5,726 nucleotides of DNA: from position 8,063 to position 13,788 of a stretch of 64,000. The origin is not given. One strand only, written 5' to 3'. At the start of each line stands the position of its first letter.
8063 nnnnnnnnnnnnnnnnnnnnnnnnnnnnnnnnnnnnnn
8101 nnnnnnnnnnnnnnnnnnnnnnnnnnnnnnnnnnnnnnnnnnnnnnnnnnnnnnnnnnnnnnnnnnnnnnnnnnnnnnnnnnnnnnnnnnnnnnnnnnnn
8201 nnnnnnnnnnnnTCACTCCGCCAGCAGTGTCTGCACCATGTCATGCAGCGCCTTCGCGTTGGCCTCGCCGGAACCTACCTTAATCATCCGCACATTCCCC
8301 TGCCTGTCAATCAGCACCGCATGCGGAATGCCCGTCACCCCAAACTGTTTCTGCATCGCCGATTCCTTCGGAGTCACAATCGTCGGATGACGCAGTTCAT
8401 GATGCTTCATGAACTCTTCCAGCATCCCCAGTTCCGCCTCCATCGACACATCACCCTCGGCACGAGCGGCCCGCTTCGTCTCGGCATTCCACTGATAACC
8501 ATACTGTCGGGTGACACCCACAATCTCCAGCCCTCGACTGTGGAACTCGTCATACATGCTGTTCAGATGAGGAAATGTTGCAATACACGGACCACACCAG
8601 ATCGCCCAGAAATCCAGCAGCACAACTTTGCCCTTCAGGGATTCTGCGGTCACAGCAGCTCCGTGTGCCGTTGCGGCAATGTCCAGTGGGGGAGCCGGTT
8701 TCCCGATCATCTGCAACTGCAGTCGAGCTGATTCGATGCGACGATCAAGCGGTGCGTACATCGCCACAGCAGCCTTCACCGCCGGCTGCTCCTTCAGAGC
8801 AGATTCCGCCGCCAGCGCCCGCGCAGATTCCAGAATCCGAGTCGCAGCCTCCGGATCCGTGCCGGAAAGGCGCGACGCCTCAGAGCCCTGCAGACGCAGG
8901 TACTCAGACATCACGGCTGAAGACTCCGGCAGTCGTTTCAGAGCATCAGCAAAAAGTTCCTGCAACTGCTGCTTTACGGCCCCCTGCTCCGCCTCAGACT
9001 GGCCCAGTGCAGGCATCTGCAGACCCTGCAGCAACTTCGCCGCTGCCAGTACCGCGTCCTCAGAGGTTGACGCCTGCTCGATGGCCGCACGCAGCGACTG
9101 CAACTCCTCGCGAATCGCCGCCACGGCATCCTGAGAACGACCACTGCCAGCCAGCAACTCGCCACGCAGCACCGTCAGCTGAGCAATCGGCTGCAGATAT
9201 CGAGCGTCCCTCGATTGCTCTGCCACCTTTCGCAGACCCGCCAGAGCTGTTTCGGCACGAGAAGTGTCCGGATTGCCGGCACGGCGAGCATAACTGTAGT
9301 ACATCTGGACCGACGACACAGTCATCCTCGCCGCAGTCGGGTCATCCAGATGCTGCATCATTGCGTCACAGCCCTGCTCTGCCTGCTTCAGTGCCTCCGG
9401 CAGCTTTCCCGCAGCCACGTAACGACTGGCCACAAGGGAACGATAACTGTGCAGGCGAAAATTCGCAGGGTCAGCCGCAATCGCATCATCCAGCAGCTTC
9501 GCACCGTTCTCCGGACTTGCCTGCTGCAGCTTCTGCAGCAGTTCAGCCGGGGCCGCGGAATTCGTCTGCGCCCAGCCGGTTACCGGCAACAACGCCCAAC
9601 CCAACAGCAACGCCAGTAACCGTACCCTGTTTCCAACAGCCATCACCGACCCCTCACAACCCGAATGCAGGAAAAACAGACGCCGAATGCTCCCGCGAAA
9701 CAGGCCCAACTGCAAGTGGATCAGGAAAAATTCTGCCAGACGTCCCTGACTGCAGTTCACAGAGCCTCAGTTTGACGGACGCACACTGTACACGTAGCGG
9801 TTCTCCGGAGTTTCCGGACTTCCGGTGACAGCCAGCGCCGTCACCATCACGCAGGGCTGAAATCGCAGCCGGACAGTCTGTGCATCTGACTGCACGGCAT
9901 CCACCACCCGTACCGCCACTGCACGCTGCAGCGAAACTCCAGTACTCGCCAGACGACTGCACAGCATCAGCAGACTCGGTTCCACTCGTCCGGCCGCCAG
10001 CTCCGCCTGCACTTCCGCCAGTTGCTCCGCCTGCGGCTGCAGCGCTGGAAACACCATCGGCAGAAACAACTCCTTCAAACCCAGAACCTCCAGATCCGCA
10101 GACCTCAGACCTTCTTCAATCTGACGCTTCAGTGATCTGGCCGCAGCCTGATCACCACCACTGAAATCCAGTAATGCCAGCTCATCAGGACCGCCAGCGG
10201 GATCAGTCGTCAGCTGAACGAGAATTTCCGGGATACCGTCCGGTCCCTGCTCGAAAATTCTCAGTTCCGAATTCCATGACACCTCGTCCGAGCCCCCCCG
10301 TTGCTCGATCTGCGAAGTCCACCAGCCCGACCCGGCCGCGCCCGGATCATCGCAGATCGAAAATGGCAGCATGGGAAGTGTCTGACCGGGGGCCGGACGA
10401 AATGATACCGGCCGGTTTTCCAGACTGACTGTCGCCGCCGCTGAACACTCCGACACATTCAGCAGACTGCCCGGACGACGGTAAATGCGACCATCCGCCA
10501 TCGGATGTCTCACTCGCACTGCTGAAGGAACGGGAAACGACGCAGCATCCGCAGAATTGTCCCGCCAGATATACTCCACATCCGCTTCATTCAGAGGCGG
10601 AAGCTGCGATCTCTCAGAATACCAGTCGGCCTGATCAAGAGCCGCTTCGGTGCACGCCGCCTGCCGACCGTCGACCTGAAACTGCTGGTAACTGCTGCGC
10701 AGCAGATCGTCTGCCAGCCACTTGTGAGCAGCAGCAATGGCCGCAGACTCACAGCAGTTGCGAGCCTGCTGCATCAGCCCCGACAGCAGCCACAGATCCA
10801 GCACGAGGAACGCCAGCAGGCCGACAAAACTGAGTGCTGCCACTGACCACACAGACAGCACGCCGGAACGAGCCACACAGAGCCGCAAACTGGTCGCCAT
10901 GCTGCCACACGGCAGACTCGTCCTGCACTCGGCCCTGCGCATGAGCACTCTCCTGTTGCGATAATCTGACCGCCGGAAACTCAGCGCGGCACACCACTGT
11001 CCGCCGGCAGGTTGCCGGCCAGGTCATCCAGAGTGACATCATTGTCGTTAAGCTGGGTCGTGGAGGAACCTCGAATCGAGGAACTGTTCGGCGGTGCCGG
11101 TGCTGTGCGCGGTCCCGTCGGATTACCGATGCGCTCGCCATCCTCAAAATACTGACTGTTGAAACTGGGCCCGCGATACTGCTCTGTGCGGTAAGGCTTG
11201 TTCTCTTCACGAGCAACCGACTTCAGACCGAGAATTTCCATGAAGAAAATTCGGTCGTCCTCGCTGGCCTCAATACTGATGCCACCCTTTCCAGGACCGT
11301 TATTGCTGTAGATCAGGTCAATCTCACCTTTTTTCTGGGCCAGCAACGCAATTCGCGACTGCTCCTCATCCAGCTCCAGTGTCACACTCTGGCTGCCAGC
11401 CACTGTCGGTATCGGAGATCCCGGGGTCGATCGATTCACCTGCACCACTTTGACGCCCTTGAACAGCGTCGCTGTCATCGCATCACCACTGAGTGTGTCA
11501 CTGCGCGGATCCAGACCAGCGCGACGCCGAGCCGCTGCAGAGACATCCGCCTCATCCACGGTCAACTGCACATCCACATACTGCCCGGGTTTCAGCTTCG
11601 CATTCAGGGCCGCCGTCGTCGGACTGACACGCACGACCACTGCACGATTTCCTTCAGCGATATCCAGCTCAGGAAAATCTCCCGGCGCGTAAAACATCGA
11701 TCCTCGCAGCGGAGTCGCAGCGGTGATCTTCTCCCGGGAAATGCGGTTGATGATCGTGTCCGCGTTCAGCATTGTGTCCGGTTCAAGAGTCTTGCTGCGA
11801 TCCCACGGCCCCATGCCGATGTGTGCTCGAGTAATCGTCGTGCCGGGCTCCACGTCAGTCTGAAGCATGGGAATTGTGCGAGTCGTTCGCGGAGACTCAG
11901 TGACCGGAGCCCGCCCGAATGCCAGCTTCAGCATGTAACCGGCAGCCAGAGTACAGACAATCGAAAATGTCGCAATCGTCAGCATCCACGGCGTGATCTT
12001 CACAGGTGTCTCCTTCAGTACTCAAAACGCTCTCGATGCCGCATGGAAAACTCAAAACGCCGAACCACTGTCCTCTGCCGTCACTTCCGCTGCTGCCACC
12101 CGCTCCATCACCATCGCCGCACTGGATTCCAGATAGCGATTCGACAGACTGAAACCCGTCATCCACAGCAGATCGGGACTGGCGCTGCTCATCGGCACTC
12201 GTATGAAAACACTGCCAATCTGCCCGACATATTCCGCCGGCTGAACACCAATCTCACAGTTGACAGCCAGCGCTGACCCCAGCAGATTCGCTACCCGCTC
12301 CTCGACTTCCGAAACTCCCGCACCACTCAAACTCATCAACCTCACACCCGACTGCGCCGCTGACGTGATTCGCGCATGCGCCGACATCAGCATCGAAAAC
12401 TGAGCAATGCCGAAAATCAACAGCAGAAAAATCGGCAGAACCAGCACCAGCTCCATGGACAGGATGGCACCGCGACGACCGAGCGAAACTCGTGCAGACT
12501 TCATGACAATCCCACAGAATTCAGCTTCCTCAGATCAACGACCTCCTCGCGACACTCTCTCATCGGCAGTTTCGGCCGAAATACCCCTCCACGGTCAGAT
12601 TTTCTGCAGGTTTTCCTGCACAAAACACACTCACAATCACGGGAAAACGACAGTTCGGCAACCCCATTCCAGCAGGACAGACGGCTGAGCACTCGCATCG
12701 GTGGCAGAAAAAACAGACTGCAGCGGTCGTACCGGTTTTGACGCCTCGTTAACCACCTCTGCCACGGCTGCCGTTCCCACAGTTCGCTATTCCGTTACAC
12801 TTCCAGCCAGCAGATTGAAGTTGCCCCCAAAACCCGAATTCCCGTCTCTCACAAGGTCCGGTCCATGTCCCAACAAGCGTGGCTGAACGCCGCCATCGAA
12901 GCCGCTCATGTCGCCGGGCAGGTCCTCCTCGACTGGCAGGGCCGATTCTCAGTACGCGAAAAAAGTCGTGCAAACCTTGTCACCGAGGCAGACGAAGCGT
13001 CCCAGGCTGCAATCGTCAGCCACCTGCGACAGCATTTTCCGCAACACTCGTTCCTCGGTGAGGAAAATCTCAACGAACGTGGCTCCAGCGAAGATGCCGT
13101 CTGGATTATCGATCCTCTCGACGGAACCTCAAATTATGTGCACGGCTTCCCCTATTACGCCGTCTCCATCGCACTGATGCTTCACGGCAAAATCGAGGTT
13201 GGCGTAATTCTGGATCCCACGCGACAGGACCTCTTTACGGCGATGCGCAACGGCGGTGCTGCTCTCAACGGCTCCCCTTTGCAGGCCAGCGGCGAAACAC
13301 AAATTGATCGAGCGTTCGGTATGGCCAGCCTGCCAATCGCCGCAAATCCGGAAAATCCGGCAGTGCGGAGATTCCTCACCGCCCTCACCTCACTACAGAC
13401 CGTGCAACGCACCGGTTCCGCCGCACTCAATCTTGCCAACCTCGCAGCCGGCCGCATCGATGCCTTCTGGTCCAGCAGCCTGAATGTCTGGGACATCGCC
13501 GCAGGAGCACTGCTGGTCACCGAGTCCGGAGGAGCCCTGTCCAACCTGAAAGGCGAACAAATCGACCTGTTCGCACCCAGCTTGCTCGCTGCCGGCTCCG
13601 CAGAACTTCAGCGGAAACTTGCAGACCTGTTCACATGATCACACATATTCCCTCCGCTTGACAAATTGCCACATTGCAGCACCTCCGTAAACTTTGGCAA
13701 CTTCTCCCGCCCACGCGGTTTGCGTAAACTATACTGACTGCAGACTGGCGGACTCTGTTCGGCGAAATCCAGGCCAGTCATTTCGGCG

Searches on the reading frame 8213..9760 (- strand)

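Call 10: search_protein_families(library=pfam, proteins=[window:8213-9760:-], max_evalue=0.001)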
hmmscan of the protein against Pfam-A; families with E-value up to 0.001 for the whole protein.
window:8213-9760:- (515 aa): 6 families
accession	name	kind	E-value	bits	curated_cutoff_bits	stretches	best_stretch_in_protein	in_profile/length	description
PF08534.16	Redoxin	-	1.2e-14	54.8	26.6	1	353-501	3-139/148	Redoxin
PF00578.27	AhpC-TSA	-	1.2e-14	54.7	26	1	352-492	1-123/124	AhpC/TSA family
PF13905.12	Thioredoxin_8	-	1.9e-12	47.8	27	1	377-417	1-42/94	Thioredoxin-like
PF00085.26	Thioredoxin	-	4.7e-07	30.2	23.5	1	377-408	18-49/103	Thioredoxin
PF00255.25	GSHPx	-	2.5e-05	24.2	27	1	364-429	8-73/108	Glutathione peroxidase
PF13098.12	Thioredoxin_2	-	7.8e-05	23.4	27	1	376-494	4-91/104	Thioredoxin-like domain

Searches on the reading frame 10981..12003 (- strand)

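Call 10: search_protein_families(library=pfam, proteins=[window:10981-12003:-], max_evalue=0.001)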
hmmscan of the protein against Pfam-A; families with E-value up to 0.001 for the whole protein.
window:10981-12003:- (340 aa): 1 family
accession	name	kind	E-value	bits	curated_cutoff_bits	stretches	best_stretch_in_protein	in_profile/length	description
PF16976.10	RcpC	-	4.4e-12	46.4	28.8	1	115-231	7-112/114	Flp pilus assembly protein RcpC/CpaB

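Call 61: search_protein_families(library=ncbifam, proteins=[window:10981-12003:-], max_evalue=0.001)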
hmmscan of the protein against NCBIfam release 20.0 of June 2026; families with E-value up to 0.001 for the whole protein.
window:10981-12003:- (340 aa): 1 family
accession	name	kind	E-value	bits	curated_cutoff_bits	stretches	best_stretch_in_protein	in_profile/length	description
TIGR03177.1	pilus_cpaB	equivalog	3.9e-26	91.9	71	1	10-232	3-212/262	Flp pilus assembly protein CpaB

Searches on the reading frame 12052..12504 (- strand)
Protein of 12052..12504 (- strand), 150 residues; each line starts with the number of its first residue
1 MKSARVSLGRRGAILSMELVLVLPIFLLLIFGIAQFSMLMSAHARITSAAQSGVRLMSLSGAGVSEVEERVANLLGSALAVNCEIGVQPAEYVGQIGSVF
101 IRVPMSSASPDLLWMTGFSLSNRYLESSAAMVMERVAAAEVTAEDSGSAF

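Call 55: search_protein_families(library=pfam, proteins=[window:12052-12504:-], max_evalue=0.01)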
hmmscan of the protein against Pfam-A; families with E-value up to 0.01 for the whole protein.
window:12052-12504:- (150 aa): 2 families
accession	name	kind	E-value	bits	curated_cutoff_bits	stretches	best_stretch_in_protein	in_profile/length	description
PF07811.17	TadE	-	1.9e-11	44.4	22.9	1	16-55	4-43/43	TadE-like protein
PF13400.11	Tad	-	0.0022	18.7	22.3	1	12-54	1-41/47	Putative Flp pilus-assembly TadE/G-like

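Call 61: search_protein_families(library=ncbifam, proteins=[window:12052-12504:-], max_evalue=0.001)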
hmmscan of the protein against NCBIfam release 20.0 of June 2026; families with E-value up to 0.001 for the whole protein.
window:12052-12504:- (150 aa): 0 families

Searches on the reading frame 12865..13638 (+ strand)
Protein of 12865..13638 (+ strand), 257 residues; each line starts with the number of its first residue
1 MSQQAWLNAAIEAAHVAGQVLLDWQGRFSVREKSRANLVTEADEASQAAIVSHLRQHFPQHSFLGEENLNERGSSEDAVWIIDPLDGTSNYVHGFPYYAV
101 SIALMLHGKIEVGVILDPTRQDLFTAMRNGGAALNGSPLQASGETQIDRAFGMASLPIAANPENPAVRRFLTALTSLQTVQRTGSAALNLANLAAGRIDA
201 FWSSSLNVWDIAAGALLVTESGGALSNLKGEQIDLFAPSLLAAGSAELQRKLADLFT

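Call 10: search_protein_families(library=pfam, proteins=[window:12865-13638:+], max_evalue=0.001)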
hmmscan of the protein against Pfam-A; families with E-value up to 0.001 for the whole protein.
window:12865-13638:+ (257 aa): 1 family
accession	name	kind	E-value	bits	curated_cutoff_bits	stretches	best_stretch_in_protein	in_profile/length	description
PF00459.30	Inositol_P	-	8.6e-65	219.3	27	1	3-254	2-264/271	Inositol monophosphatase family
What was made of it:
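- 12865..13638 (+): Inositol-monophosphatase-family gene (257 aa), the invariant upstream neighbour of A-B. Pfam Inositol_P E 8.6e-65 (call 10).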

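Call 61: search_protein_families(library=ncbifam, proteins=[window:12865-13638:+], max_evalue=0.001)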
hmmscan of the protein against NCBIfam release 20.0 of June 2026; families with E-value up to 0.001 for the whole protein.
window:12865-13638:+ (257 aa): 7 families
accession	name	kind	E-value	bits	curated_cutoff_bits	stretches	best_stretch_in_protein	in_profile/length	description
NF008027.1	PRK10757.1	equivalog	5.2e-49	166.6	332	1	6-246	4-247/267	inositol-1-monophosphatase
TIGR02067.1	his_9_HisN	equivalog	1e-46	159.5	275.15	1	9-253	4-248/252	histidinol-phosphatase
NF009321.0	PRK12676.1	equivalog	3.3e-34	118.2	264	1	40-235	45-236/264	bifunctional fructose-bisphosphatase/inositol-phosphate phosphatase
TIGR01331.1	bisphos_cysQ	equivalog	5.8e-32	111.3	228.8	1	6-233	1-232/250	3'(2'),5'-bisphosphate nucleotidase CysQ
NF008182.0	PRK10931.1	equivalog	1.4e-17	63.6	379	1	23-235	21-230/246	3'(2'),5'-bisphosphate nucleotidase CysQ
NF010678.0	PRK14076.1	equivalog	1.6e-15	57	493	1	74-235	77-258/570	bifunctional NADP phosphatase/NAD kinase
TIGR01330.1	bisphos_HAL2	equivalog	2.7e-15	56.1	267.05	1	71-121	128-177/359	3'(2'),5'-bisphosphate nucleotidase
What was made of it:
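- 12865..13638 (+): It scores below the equivalog cut-offs of SuhB, HisN and CysQ (call 61).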

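Call 93: search_protein_families(library=padloc, proteins=[window:12865-13638:+], max_evalue=0.01)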
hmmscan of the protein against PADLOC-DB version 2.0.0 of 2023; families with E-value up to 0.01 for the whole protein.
window:12865-13638:+ (257 aa): 0 families
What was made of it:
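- On Known anti-phage defence systems (PADLOC): No hit for A, B or the IMPase-family protein (call 93).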
